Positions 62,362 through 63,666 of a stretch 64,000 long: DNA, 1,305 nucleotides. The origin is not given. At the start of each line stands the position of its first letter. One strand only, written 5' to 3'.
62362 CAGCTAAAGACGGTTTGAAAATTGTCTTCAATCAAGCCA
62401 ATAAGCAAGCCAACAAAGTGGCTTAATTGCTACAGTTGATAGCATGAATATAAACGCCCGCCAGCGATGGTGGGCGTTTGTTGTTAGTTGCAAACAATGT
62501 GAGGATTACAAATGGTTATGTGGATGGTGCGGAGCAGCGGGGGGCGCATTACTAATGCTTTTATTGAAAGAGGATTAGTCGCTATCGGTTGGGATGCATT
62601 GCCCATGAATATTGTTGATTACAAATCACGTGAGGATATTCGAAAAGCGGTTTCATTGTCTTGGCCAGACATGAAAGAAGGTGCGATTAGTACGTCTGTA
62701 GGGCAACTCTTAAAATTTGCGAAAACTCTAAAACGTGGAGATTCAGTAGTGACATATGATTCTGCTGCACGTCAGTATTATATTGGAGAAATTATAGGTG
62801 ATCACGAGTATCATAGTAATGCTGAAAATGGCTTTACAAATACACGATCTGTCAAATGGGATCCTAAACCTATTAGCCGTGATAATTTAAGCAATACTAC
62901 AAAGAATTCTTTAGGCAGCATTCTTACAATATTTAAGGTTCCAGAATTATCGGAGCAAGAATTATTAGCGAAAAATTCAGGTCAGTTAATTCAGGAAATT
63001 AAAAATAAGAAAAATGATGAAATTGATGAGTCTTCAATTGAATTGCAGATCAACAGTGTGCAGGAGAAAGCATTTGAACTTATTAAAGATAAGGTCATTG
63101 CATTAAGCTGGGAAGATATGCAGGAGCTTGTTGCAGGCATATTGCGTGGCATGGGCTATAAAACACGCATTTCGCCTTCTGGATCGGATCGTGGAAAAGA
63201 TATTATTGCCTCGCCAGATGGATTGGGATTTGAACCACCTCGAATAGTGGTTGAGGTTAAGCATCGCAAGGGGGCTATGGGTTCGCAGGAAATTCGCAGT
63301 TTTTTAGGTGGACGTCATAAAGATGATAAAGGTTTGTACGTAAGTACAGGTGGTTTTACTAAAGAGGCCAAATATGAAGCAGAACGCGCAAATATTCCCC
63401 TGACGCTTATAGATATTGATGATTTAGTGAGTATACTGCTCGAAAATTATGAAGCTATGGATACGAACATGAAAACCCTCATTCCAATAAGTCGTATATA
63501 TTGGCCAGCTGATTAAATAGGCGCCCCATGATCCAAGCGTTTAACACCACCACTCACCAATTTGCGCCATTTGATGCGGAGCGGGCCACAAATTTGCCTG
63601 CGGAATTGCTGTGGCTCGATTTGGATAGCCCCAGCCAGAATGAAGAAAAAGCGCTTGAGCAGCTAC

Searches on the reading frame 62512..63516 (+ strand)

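Call 28: search_protein_families(library=pfam, proteins=[window:62512-63516:+], max_evalue=0.01)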
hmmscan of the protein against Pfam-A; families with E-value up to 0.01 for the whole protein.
window:62512-63516:+ (334 aa): 2 families
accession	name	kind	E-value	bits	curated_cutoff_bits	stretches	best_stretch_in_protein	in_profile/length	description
PF04471.18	Mrr_cat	-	9.7e-26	90.6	21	1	197-308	3-114/115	Restriction endonuclease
PF22722.2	NA-iREase1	-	4.4e-05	23.9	27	1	207-306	5-105/106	NACHT-associated inactive Restriction Endonuclease 1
